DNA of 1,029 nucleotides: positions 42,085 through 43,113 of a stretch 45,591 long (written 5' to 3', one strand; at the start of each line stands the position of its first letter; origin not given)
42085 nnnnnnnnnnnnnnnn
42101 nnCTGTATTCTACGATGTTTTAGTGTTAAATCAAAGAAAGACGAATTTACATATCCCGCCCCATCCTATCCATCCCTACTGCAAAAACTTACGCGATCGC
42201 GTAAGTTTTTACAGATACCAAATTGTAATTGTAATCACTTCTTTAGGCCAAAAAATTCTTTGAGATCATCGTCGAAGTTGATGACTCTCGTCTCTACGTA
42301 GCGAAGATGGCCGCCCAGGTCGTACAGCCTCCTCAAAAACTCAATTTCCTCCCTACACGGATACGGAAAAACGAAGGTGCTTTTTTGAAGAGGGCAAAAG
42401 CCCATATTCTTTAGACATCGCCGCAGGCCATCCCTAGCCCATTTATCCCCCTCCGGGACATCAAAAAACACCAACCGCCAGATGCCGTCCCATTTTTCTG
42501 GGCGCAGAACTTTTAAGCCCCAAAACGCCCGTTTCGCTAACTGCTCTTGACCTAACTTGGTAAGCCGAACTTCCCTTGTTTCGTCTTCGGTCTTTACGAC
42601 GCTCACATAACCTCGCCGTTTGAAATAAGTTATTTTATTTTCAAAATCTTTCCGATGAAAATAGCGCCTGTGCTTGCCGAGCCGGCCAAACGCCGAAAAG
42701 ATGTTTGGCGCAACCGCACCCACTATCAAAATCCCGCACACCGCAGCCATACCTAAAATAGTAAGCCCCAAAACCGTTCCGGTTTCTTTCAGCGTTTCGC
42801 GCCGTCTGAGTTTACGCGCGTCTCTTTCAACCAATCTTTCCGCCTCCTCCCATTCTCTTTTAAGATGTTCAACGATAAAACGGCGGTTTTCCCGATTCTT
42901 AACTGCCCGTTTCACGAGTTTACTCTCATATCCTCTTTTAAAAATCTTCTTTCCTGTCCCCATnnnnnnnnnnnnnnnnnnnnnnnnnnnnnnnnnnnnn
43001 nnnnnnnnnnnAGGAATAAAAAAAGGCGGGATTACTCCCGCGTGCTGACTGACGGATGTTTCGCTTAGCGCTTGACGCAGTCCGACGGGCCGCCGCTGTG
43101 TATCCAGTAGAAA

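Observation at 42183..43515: Second PaaX/Cas2-like paralog bracketed by a different palindrome and preceded by a secreted-protein gene (locus B)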

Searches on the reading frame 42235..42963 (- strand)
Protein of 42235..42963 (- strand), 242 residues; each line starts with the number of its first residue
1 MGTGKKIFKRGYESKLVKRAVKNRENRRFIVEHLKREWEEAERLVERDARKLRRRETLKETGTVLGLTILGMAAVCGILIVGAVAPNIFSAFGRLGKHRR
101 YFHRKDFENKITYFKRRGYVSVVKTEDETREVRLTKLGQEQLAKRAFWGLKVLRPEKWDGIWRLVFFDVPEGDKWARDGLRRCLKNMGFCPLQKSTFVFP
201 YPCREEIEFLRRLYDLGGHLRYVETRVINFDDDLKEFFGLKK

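Call 6: search_protein_families(library=pfam, proteins=[window:42235-42963:-], max_evalue=0.1)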
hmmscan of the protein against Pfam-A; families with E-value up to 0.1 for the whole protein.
window:42235-42963:- (242 aa): 2 families
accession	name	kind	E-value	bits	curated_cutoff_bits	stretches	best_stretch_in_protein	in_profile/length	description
PF20803.2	PaaX_M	-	7.4e-20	71.3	24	1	156-233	2-79/83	PaaX protein central Cas2-like domain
PF09827.14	CRISPR_Cas2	-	0.0023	18.5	23.8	1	162-199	2-36/74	CRISPR associated protein Cas2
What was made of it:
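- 42235..42963 (-): Gene for mini-PaaX paralogue B (242 aa). Layout: charged N-terminal helices, a 33-residue uncharged hydrophobic segment (about aa 63-95), a winged-helix part (about aa 104-148) and a Cas2-like PaaX_M domain (aa 157-237). Pfam PF20803, E = 7e-20 (call 6).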

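Call 9: find_homologous_proteins(query=window:42235-42963:-)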
Query window:42235-42963:- (242 aa): 47 proteins with E <= 0.001 among 709 candidates.
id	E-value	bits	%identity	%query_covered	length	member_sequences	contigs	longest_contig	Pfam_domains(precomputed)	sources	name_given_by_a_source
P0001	1.4e-159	547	100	100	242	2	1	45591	PF20803.3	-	-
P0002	5.8e-102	359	68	93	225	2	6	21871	PF20803.3,PF09827.15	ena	-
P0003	2.9e-99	350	64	98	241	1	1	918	PF20803.3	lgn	-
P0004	7.4e-99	348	63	100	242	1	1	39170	PF20803.3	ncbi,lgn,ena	-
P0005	8.4e-99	348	65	97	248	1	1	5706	PF20803.3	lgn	-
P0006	1.3e-97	344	63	98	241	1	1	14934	PF20803.3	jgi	-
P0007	9.0e-97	342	63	99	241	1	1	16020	PF20803.3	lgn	-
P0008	8.0e-95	335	61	100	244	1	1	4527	PF20803.3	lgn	-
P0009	1.2e-93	331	58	98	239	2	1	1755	PF20803.3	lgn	-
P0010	1.2e-90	321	58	98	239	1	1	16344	PF20803.3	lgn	-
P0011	5.1e-89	316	58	97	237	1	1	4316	PF20803.3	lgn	-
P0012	7.9e-89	316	57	98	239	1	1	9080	PF20803.3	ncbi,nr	ncbi:MAG: hypothetical protein HYZ69_01270 [Candidatus Colwellbacteria bacterium]|nr:hypothetical pr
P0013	2.7e-88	314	57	93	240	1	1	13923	PF20803.3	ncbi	-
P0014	3.1e-88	314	59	97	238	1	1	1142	PF20803.3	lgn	-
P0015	1.1e-87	312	58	98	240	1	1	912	PF20803.3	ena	-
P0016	1.6e-87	311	58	98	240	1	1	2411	PF20803.3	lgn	-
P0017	3.2e-86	307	54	100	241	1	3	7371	PF20803.3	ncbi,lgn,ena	ncbi:MAG: hypothetical protein AAB916_00995 [Patescibacteria group bacterium]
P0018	3.5e-86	307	54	98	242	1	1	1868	PF20803.3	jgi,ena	-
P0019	7.1e-85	303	55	98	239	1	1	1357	PF20803.3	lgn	-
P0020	1.3e-84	302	58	97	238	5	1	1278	PF20803.3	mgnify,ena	mgnify:FL=1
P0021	3.5e-84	300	56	98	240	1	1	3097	PF20803.3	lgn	-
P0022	7.6e-84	299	56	98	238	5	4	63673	PF20803.3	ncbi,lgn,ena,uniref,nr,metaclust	ncbi:MAG: hypothetical protein A2679_03725 [Candidatus Sungbacteria bacterium RIFCSPHIGHO2_01_FULL_5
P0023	5.9e-83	296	58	88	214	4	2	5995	PF20803.3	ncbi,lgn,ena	-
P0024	2.9e-82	294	55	98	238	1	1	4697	PF20803.3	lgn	-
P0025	3.9e-82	294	54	89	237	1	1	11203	PF20803.3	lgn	-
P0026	6.7e-82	293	53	98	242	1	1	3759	PF20803.3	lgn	-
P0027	9.3e-80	286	53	95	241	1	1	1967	PF20803.3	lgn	-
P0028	1.3e-79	285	56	90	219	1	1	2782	PF20803.3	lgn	-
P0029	4.3e-77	277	52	95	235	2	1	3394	PF20803.3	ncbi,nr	ncbi:MAG: phenylacetic acid degradation operon negative regulatory protein [Parcubacteria group bact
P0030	4.8e-77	277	51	97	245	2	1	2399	PF20803.3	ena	-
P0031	1.1e-76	276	51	97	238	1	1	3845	PF20803.3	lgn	-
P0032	2.0e-66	242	60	72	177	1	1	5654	PF20803.3,PF09827.15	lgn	-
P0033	6.0e-57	211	42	99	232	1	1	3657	PF20803.3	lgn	-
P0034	4.0e-56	208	43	96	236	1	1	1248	PF20803.3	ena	-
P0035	1.4e-47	180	41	91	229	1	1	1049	PF20803.3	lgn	-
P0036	4.2e-25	107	35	91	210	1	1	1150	PF20803.3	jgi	jgi:CRISPR-associated endonuclease Cas2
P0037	2.9e-24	104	34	85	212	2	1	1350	PF20803.3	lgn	-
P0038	9.6e-24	102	33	82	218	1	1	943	PF20803.3,PF09827.15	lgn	-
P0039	1.2e-21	95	33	71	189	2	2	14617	PF20803.3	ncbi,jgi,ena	-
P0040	1.4e-21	95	32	63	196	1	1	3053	PF20803.3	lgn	-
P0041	5.7e-21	93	33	69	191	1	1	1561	PF20803.3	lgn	-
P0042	1.8e-20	92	33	71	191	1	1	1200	PF20803.3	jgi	-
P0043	5.6e-20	90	32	71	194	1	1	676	PF20803.3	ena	-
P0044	1.8e-19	88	37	52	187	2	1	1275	PF20803.3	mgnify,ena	mgnify:FL=1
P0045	5.7e-18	83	33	71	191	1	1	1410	PF20803.3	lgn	-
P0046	6.3e-18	83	34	65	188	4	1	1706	PF20803.3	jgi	jgi:DNA-binding transcriptional regulator PaaX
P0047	1.2e-13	69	29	78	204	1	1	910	PF20803.3,PF09827.15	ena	-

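Call 12: find_related_loci(query=A1, collection=genome_contigs, flank=10000)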
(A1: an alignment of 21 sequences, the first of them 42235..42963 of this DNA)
Query A1 (242 aa) in genome_contigs; peptide patterns used: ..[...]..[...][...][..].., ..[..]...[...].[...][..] (x = any residue, [..] = any of these).
599 stretches matched a pattern (row limit reached: there are more); 540 encode a relative of the query (tblastn E <= 1e-3); the best 80 are kept; 80 distinct loci.
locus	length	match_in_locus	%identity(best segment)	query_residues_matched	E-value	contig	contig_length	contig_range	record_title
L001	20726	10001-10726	63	1-241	2e-102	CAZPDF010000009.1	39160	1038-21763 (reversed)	MAG TPA_asm: uncultured Candidatus Saccharibacteria bacterium isolate SRP178908_co1_311 genome assembly, contig: NODE_54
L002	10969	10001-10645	49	25-240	5e-62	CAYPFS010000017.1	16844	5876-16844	MAG TPA_asm: uncultured Candidatus Saccharibacteria bacterium isolate binchicken_co341_27 genome assembly, contig: NODE_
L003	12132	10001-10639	40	25-241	2e-50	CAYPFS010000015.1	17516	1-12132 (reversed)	MAG TPA_asm: uncultured Candidatus Saccharibacteria bacterium isolate binchicken_co341_27 genome assembly, contig: NODE_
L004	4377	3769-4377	44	7-214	8e-45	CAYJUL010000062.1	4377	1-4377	MAG TPA_asm: uncultured Candidatus Saccharibacteria bacterium isolate ERP125453_co1_295 genome assembly, contig: NODE_27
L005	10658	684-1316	39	26-240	4e-44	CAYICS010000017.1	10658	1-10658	MAG TPA_asm: uncultured Candidatus Saccharibacteria bacterium isolate ERP119705_co1_1138 genome assembly, contig: NODE_8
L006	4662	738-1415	40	9-238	3e-44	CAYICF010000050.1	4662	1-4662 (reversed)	MAG TPA_asm: uncultured Candidatus Saccharibacteria bacterium isolate ERP119705_co17_995 genome assembly, contig: NODE_3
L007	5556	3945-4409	39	68-223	1e-34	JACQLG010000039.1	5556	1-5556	MAG: Candidatus Niyogibacteria bacterium isolate NC_groundwater_1197_Ag_S-0.1um_44_56 S_p1_S3_coassembly_k141_1337487, w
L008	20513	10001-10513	33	67-240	1e-32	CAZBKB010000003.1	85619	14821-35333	MAG TPA_asm: uncultured Gammaproteobacteria bacterium isolate SRP050083_co1_19 genome assembly, contig: NODE_48_length_8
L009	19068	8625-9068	39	68-216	3e-32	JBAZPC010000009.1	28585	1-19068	MAG: Candidatus Paceibacterota bacterium isolate SO_2017_SWC_20 scaffold_1407_c1_LP-4_2017, whole genome shotgun sequenc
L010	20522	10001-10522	33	69-240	9e-32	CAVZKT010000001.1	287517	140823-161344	MAG: Candidatus Moranbacteria bacterium isolate MFD04408.bin.2.190 genome assembly, contig: contig_29571, whole genome s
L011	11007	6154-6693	34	65-240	1e-31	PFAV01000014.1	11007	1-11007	MAG: bacterium (Candidatus Gribaldobacteria) CG10_big_fil_rev_8_21_14_0_10_41_12 CG10_8_21_14_0.10_scaffold_11387_c, who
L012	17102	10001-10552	32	52-240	6e-31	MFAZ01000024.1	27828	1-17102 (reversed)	MAG: Candidatus Curtissbacteria bacterium RIFCSPHIGHO2_01_FULL_41_11 rifcsphigho2_01_scaffold_3686, whole genome shotgun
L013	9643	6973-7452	34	57-216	4e-30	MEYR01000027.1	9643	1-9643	MAG: Candidatus Azambacteria bacterium RIFCSPLOWO2_01_FULL_44_84 rifcsplowo2_01_scaffold_39757, whole genome shotgun seq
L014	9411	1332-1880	33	52-238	3e-30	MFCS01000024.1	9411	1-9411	MAG: Candidatus Daviesbacteria bacterium RIFCSPHIGHO2_01_FULL_41_45 rifcsphigho2_01_scaffold_50477, whole genome shotgun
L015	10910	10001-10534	32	65-238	2e-29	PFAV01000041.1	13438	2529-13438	MAG: bacterium (Candidatus Gribaldobacteria) CG10_big_fil_rev_8_21_14_0_10_41_12 CG10_8_21_14_0.10_scaffold_5538_c, whol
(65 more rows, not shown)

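Call 26: search_solved_structures(query=A1, max_evalue=1, show_alignments=2)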
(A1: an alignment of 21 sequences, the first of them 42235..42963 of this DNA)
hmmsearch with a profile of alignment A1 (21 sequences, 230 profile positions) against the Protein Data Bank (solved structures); distinct sequences matched with E-value up to 1: 9.
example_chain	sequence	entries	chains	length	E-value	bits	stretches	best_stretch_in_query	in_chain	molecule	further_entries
8sda_A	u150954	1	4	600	0.0023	20.8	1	52-143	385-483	Potassium voltage-gated channel subfamily B member 1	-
3nrv_A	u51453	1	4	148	0.019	17.8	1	90-129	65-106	Putative transcriptional regulator (MarR/EmrR family)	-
3exc_X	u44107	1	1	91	0.022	17.5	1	153-186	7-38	Uncharacterized protein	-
9o10_B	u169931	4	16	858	0.028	17.2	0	52-142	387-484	Potassium voltage-gated channel subfamily B member 1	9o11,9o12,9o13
4gxo_A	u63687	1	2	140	0.11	15.3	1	86-140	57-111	MarR family regulatory protein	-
3hrm_A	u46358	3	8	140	0.11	15.2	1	86-140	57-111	HTH-type transcriptional regulator sarZ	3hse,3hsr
2l3l_A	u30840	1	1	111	0.32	13.8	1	5-65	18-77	Tubulin-specific chaperone C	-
6jhz_A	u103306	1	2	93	0.42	13.4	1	153-186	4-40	CRISPR-associated endoribonuclease Cas2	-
8ia4_A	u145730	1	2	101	0.5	13.1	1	153-186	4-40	CRISPR-associated endoribonuclease Cas2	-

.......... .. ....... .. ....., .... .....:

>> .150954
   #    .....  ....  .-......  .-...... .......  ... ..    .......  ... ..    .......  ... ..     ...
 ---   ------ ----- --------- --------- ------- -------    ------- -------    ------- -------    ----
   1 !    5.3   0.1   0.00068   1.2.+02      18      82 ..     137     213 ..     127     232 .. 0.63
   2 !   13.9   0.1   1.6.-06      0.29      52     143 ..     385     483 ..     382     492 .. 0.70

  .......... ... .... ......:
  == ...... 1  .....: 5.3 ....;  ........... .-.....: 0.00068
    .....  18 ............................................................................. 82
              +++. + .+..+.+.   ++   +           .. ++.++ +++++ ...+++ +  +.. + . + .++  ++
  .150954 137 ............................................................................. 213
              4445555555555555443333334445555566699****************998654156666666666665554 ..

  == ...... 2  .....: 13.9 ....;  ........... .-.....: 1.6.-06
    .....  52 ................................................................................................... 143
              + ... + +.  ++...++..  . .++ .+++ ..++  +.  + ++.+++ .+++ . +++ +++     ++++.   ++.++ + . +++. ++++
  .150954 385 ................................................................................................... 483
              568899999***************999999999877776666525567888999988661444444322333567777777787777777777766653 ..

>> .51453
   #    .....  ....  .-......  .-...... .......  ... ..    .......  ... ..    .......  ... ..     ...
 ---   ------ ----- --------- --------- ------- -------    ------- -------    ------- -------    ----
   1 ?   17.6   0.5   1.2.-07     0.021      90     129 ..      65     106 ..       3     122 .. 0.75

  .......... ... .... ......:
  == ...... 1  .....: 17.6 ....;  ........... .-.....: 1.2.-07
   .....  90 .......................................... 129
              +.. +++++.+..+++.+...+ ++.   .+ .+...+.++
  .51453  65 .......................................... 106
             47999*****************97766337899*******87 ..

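Call 32: predict_structure(alignment_id=A1)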
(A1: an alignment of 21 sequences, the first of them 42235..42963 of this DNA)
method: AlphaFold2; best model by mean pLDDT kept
length: 242 residues; sequences in the alignment: 21
mean_pLDDT: 75.6   pTM: 0.71
mean pLDDT of the five models: 75.6, 75.3, 73.8, 72.3, 71.9
residues with pLDDT >= 90: 69; 70-90: 101; 50-70: 37; < 50: 35
segments of 3 or more residues with pLDDT < 50: 1-5, 51-62, 83-100
pLDDT, mean of each block of 10 residues (from residue 1): 51 81 84 77 65 43 55 58 46 38 69 85 78 81 77 86 95 90 92 94 94 92 93 91 74
secondary structure, 60 per line:
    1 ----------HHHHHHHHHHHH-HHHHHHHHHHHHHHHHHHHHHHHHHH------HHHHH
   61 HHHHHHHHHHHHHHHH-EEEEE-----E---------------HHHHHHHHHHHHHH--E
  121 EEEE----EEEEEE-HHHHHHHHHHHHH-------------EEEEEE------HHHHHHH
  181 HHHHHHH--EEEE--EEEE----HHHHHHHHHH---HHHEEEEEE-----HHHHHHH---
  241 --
elements in order: H11-22 H24-49 H56-76 E78-82 H104-117 E120-124 E129-134 H136-148 E162-167 H174-187 E190-193 E196-199 H204-213 E220-225 H231-237
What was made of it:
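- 42235..42963 (-): AF2 model, pLDDT 75.6 (call 32).
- The hydrophobic stretch could partly correspond to helices alpha-1/alpha-2 of the PaaX winged helix, and the AF2 confidence there is low (call 32).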

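Call 36: fold_search(model_id=the predicted structure, library=pdb)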
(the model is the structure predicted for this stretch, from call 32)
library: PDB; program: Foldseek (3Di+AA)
matches with E <= 10: 917; with E <= 0.001: 1
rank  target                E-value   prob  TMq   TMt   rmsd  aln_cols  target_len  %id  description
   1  8a39_AP1              1.4e-05  1.00  0.39  0.32   8.0       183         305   16  Crystal Structure of PaaX from Escherichia coli W (released 2023-07-05)
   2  3l09_B                8.3e-03  0.99  0.29  0.28   8.0       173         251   13  Crystal structure of Putative transcriptional regulator (JANN_22DEC04_CONTIG27_REVISED_GENE3569) from Jannaschia sp. C (released 2010-01-12)
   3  3l09_D                1.1e-02  0.99  0.28  0.28   7.8       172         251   13  Crystal structure of Putative transcriptional regulator (JANN_22DEC04_CONTIG27_REVISED_GENE3569) from Jannaschia sp. C (released 2010-01-12)
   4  3kfw                  1.2e-02  1.00  0.33  0.34   6.4       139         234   17  Uncharacterized protein Rv0674 from Mycobacterium tuberculosis (released 2009-12-01)
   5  3l09_A                1.3e-02  0.98  0.30  0.29   7.8       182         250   13  Crystal structure of Putative transcriptional regulator (JANN_22DEC04_CONTIG27_REVISED_GENE3569) from Jannaschia sp. C (released 2010-01-12)
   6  2f1f_A                1.3e-02  0.47  0.17  0.23  17.8       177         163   14  Crystal structure of the regulatory subunit of acetohydroxyacid synthase isozyme III from E. coli (released 2006-01-24)
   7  3l09_C                2.5e-02  0.97  0.29  0.28   7.8       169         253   13  Crystal structure of Putative transcriptional regulator (JANN_22DEC04_CONTIG27_REVISED_GENE3569) from Jannaschia sp. C (released 2010-01-12)
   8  5zyf_E                4.6e-02  0.99  0.22  0.57   5.3        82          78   16  Crystal structure of Streptococcus pyogenes type II-A Cas2 (released 2018-08-15)
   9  2f1f_B                4.8e-02  0.41  0.18  0.25  16.7       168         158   14  Crystal structure of the regulatory subunit of acetohydroxyacid synthase isozyme III from E. coli (released 2006-01-24)
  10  5zyf_A                8.2e-02  0.96  0.21  0.50   5.9        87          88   16  Crystal structure of Streptococcus pyogenes type II-A Cas2 (released 2018-08-15)
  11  2ivy                  9.1e-02  0.99  0.23  0.52   4.3        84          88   17  Crystal structure of hypothetical protein sso1404 from Sulfolobus solfataricus P2 (released 2006-06-28)
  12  6jhz_A                1.3e-01  0.99  0.23  0.51   4.2        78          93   19  Crystal structure of cas2 (released 2020-03-25)
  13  2adc_MODEL_1_A        1.3e-01  0.12  0.13  0.14  17.2       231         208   15  Solution structure of Polypyrimidine Tract Binding protein RBD34 complexed with CUCUCU RNA (released 2005-10-04)
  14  5zyf_B                1.6e-01  0.95  0.22  0.53   6.0        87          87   16  Crystal structure of Streptococcus pyogenes type II-A Cas2 (released 2018-08-15)
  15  5zyf_D                1.6e-01  0.98  0.22  0.54   3.1        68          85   19  Crystal structure of Streptococcus pyogenes type II-A Cas2 (released 2018-08-15)
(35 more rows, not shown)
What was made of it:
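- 42235..42963 (-): Best Foldseek match is E. coli PaaX 8a39, E = 1.4e-5, followed by Cas2 structures (call 36).
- On PaaX (TIGR02277 equivalog; phenylacetate operon repressor): However, 183 columns of the model align to PaaX 8a39 (call 36), and a weak MarR-type recognition-helix/wing match exists (call 26).
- The AF2 model matches E. coli PaaX (8a39, E = 1.4e-5), PaaX-like 3l09 and 3kfw, then Cas2 structures (call 36).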

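Call 59: search_protein_families(library=ncbifam, proteins=[window:42235-42963:-], max_evalue=0.1)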
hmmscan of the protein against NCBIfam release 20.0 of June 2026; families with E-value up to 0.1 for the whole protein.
window:42235-42963:- (242 aa): 2 families
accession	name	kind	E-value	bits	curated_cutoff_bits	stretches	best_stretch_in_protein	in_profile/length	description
TIGR02277.1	PaaX_trns_reg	equivalog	0.00014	21.5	264.55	1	153-210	81-136/279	phenylacetic acid degradation operon negative regulatory protein PaaX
TIGR01573.1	cas2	equivalog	0.00077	19.7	24.5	1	163-198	3-39/96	CRISPR-associated endonuclease Cas2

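Call 60: search_protein_families(library=padloc, proteins=[window:42235-42963:-], max_evalue=0.1)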
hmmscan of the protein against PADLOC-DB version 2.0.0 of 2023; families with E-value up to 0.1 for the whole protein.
window:42235-42963:- (242 aa): 6 families
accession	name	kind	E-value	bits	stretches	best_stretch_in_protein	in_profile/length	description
PDLC01251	Cas2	-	0.00012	20.3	1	163-198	3-35/84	"CAS-I,CAS-II,CAS-III,CAS-IV,CAS-V,CAS-VI; acquisition_2"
PDLC00935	Cas2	-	0.0002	19.7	1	163-198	3-39/96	CRISPR-associated endonuclease Cas2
PDLC01525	Cas2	-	0.002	16.9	1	164-200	4-38/90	"CAS-I,CAS-II,CAS-III,CAS-IV,CAS-V,CAS-VI; acquisition_2"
PDLC02068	Cas2_II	-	0.0024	15.5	1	160-207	21-71/137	-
PDLC02070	Cas2_II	-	0.011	14.1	0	164-197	4-35/89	-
PDLC02072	Cas2_II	-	0.025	12.8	1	161-198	6-46/72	-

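Call 72: search_protein_representatives(alignment_id=A1)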
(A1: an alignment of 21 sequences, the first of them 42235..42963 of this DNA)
Query: 21 sequences, 230 profile positions. Proteins with E-value up to 0.001 (for the whole library): 5642; up to 1e-10: 3201; up to 1e-30: 1043. The best 150 are listed.
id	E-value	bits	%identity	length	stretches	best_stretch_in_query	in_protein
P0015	1.5e-93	328.9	-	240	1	2-229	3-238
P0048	1.4e-77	276.8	-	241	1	3-229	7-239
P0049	5.5e-77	274.8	-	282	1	5-229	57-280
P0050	1.2e-76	273.7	-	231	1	4-228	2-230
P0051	2.2e-76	272.8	-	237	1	3-229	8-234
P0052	9.8e-76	270.7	-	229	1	2-229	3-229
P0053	4.3e-75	268.6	-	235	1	5-227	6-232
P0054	1.6e-71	256.9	-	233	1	3-229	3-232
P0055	3.1e-70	252.7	-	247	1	3-229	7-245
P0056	1.0e-69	251.0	-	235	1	2-229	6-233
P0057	1.7e-69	250.3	-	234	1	4-229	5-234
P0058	4.2e-69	249.0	-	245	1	3-229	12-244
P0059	4.2e-69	249.0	-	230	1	4-229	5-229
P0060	1.4e-68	247.3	-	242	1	3-229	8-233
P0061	9.5e-68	244.6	-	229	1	5-229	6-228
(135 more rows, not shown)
